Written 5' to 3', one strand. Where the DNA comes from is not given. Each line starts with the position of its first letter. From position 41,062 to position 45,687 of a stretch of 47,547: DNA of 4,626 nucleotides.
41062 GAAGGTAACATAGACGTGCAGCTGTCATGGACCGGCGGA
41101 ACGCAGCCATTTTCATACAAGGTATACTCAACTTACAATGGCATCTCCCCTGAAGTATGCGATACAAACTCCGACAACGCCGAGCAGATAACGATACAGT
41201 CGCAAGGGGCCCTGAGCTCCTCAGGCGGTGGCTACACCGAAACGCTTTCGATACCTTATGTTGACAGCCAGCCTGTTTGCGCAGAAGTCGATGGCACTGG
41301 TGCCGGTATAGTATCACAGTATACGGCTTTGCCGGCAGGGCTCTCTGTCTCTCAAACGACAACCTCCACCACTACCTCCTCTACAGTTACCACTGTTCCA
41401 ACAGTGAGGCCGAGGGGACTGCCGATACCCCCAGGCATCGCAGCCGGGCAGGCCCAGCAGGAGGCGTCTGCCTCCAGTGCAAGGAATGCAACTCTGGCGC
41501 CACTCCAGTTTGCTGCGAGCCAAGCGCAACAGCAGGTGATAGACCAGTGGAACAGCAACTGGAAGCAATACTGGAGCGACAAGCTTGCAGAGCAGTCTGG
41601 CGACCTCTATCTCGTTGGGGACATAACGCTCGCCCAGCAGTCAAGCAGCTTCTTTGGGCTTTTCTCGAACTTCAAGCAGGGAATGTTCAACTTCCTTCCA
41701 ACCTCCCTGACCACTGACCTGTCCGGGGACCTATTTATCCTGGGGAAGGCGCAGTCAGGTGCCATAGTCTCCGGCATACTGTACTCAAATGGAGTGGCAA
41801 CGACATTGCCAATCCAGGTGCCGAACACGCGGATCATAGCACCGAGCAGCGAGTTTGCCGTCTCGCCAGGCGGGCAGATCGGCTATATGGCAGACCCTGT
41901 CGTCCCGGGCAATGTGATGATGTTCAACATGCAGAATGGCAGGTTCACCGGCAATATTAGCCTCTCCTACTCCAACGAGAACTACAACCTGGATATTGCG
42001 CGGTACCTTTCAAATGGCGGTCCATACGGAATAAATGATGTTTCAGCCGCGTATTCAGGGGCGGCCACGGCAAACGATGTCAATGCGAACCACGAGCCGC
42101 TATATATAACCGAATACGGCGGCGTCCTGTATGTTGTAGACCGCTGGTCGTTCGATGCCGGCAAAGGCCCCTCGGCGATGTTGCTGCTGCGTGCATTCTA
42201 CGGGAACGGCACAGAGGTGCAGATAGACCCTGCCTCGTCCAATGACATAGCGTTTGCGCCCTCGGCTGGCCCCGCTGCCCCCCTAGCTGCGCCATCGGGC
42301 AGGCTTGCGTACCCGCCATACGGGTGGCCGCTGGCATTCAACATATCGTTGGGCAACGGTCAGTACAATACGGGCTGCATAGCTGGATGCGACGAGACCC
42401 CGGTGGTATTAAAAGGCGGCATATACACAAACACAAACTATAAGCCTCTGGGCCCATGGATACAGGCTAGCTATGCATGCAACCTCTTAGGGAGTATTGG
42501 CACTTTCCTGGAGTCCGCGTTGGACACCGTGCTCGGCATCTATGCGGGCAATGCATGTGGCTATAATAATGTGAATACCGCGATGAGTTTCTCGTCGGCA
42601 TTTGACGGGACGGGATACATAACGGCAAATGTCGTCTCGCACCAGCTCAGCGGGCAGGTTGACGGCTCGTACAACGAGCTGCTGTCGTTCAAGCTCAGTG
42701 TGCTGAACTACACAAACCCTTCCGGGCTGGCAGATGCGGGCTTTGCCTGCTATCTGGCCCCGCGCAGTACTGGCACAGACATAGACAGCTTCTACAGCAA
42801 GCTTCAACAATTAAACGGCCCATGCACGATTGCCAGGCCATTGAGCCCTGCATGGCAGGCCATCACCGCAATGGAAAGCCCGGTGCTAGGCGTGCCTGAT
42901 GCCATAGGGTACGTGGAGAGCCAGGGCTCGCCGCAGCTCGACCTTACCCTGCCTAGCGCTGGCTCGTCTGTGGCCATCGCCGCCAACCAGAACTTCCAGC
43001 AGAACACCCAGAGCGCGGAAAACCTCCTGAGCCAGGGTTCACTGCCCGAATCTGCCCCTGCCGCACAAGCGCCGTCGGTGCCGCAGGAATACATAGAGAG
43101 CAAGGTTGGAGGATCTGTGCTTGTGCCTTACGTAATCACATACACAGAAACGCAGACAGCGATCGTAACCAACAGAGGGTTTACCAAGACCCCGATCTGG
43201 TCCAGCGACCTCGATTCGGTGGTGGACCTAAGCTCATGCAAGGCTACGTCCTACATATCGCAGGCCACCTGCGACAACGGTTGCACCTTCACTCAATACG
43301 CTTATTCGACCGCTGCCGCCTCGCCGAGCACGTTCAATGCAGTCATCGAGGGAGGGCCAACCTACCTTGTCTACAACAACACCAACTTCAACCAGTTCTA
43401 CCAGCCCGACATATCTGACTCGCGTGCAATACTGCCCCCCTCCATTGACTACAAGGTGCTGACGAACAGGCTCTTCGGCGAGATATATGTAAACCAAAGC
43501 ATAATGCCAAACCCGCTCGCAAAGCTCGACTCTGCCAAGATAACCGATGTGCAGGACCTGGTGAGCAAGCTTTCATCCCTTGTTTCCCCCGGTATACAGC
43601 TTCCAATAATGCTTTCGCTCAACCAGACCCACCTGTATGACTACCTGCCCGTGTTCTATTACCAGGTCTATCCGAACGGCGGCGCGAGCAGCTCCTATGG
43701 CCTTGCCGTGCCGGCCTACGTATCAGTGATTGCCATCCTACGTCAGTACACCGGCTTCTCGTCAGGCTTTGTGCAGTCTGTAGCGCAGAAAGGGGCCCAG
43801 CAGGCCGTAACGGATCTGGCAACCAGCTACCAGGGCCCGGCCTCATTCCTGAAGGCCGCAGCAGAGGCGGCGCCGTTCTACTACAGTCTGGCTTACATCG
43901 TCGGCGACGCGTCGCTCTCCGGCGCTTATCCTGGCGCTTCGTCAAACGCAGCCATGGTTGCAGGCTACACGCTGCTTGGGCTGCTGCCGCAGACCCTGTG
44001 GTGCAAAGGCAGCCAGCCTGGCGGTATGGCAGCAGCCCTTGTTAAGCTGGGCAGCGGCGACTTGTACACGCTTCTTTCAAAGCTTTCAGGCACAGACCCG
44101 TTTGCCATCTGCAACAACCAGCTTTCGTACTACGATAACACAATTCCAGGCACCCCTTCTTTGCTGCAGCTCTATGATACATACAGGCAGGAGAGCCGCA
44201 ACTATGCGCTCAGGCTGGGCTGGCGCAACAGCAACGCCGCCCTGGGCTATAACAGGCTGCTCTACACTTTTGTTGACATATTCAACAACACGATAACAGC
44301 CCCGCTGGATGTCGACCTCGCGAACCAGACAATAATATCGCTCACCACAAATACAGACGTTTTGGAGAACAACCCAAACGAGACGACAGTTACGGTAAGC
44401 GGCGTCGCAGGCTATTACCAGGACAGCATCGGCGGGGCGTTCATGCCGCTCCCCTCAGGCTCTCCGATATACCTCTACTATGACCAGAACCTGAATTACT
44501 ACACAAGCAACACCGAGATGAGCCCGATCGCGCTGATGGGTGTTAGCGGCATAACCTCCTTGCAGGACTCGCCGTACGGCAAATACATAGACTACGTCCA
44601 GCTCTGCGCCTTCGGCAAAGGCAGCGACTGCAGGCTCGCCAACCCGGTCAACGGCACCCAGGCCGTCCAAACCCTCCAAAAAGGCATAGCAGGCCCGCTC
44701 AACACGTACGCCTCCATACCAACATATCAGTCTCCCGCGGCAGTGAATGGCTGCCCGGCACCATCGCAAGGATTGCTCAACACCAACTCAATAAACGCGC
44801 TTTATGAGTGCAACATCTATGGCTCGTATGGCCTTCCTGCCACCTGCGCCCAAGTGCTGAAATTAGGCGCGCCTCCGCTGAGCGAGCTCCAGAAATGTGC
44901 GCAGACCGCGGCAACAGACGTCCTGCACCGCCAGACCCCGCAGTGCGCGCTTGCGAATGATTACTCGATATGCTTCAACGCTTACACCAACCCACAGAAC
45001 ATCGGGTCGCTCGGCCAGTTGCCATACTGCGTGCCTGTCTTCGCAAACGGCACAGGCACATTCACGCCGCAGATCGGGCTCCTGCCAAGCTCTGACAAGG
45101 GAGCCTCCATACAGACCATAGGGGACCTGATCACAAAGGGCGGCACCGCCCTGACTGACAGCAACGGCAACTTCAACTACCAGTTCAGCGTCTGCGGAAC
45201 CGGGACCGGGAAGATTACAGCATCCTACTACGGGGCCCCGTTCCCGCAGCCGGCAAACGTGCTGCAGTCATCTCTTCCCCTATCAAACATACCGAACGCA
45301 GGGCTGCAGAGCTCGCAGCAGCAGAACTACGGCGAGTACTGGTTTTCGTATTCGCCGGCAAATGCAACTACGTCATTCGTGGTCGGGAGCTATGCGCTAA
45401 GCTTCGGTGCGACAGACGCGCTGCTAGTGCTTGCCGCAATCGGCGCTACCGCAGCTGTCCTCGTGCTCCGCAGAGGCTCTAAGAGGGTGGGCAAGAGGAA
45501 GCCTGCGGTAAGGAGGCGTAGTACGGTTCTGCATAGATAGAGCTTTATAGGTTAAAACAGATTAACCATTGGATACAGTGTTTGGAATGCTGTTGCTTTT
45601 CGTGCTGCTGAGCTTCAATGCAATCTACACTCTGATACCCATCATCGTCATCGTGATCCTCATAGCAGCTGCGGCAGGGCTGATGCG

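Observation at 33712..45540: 11.8-kb gene for a 3,942-aa membrane-anchored surface protein with no recognisable family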

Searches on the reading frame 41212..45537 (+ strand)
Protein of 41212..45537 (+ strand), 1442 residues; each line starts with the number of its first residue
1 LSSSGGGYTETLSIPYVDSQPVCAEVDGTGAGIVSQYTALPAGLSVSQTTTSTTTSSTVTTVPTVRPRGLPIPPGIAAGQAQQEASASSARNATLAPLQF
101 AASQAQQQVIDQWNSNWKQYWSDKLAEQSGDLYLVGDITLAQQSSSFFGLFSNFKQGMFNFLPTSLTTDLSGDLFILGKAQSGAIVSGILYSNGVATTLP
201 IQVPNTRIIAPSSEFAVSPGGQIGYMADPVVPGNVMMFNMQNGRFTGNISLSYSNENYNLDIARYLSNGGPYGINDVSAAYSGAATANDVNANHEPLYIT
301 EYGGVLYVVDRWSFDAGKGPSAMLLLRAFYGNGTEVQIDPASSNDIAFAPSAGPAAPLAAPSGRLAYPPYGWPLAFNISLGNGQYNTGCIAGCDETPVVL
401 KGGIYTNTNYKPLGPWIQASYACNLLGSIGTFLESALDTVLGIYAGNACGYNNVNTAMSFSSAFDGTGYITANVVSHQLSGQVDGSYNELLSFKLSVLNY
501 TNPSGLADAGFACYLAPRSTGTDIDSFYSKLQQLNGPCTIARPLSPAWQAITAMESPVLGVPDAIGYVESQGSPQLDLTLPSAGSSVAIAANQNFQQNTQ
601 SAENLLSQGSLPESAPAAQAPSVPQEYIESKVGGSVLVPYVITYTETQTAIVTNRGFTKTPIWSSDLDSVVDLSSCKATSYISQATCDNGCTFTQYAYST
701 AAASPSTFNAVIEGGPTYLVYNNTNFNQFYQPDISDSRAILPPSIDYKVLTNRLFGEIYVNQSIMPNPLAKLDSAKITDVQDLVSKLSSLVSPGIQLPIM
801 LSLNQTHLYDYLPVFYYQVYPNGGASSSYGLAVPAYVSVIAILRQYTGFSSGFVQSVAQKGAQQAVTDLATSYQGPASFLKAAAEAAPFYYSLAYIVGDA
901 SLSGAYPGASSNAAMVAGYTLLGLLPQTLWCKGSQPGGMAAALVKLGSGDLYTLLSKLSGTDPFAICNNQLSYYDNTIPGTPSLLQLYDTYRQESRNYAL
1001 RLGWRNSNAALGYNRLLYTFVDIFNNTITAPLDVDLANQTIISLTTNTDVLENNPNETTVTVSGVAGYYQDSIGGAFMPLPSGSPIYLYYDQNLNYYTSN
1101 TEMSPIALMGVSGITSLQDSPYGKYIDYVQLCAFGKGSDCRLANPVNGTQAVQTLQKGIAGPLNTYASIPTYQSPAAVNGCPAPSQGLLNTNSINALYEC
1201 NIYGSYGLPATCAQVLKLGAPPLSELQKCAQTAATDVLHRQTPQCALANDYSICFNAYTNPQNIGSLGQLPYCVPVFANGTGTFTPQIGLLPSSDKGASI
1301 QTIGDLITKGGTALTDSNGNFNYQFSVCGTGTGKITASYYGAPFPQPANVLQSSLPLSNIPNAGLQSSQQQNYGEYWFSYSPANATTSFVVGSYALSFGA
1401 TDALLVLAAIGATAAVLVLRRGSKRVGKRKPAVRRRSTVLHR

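Call 13: find_homologous_proteins(query=window:41212-45537:+, max_evalue=0.001)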
Query window:41212-45537:+ (1442 aa): 8 proteins with E <= 0.001 among 8000 candidates.
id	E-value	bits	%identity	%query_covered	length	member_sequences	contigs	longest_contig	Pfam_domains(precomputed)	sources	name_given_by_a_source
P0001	5.6e-108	381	33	32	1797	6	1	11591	-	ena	-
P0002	8.4e-104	367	30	45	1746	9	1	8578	-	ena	-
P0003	2.9e-97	345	31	49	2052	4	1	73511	-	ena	-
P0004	1.7e-96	342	32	46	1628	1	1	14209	-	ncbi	-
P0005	4.7e-94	334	30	46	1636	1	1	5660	-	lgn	-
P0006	3.5e-87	312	29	51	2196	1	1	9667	-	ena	-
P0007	9.6e-70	254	35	31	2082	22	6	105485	-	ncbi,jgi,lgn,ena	jgi:hypothetical protein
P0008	3.3e-20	90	27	30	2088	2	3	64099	-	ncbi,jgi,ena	jgi:hypothetical protein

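Call 15: find_encoding_contigs(protein=P0007, flank=10000, max_places=3)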
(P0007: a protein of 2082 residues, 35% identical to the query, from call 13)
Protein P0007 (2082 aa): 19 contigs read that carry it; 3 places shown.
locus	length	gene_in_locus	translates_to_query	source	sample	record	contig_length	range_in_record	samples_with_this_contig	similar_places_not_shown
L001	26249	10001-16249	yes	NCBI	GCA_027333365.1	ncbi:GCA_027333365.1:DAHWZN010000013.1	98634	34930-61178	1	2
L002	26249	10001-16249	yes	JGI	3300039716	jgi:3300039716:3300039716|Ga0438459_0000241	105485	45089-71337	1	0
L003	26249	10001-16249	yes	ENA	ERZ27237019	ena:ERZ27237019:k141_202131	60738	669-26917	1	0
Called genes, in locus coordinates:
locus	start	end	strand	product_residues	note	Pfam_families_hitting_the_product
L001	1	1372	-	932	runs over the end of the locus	PF04851:ResIII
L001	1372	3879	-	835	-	PF01555:N6_N4_Mtase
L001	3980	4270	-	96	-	-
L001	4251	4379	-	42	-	-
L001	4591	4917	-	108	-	-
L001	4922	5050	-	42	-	-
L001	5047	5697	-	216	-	PF00561:Abhydrolase_1 (faint), PF20408:Abhydrolase_11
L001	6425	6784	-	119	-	-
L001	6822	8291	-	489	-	-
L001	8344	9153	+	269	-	PF00398:RrnaAD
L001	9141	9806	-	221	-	PF13483:Lactamase_B_3, PF12706:Lactamase_B_2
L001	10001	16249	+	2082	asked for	-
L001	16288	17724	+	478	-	-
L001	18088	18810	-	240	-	PF02254:TrkA_N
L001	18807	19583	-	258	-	PF02254:TrkA_N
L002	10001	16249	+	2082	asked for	-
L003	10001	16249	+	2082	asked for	-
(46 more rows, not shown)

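Call 16: find_encoding_contigs(protein=P0004, flank=10000, max_places=2)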
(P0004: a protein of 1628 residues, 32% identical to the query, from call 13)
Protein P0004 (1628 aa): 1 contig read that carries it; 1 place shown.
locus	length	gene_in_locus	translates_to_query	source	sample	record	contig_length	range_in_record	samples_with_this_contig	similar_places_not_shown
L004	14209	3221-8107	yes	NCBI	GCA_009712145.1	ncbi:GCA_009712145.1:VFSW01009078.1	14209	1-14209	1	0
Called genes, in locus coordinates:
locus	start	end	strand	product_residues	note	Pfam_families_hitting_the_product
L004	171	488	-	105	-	-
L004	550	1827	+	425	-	-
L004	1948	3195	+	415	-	-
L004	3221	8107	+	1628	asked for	-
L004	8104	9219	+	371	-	PF00226:DnaJ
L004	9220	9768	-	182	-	-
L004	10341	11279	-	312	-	PF18689:PriX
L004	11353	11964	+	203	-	PF00929:RNase_T (weak), PF16473:Rv2179c-like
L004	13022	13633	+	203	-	PF14528:LAGLIDADG_3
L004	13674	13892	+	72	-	-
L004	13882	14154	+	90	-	-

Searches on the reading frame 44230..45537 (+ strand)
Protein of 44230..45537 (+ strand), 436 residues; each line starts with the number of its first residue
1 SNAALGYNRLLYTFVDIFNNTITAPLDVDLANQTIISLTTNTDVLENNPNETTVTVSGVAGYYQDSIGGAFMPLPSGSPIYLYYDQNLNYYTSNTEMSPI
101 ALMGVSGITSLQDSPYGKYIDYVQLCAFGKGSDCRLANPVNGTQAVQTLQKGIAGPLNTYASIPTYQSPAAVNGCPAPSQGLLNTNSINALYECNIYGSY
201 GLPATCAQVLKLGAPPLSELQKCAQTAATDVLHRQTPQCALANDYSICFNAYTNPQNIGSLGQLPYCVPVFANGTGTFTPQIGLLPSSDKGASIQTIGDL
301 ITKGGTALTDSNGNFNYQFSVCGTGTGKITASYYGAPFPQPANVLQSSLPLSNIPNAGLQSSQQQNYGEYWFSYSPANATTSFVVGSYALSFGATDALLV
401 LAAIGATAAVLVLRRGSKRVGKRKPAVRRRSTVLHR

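Call 88: search_solved_structures(query=A7, max_evalue=5)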
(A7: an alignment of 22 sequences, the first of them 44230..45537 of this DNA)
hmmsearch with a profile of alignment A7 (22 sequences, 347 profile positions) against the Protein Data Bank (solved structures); distinct sequences matched with E-value up to 5: 7.
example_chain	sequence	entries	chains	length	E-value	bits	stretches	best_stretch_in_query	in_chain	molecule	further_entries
6h4i_A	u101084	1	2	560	1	11.4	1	149-198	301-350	Ubiquitin carboxyl-terminal hydrolase 28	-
6hej_A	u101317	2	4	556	1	11.4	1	149-198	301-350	Ubiquitin carboxyl-terminal hydrolase 28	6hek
6h4h_A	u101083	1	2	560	1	11.4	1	149-198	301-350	Ubiquitin carboxyl-terminal hydrolase 28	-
1xnf_A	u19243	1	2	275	1.1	11.3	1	285-324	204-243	Lipoprotein nlpI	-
5wql_B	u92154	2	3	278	1.1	11.3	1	285-324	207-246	Lipoprotein NlpI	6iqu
8xud_A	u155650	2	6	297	1.2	11.2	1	285-324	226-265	Lipoprotein NlpI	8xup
6iqq_A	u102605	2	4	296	1.2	11.2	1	285-324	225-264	Lipoprotein NlpI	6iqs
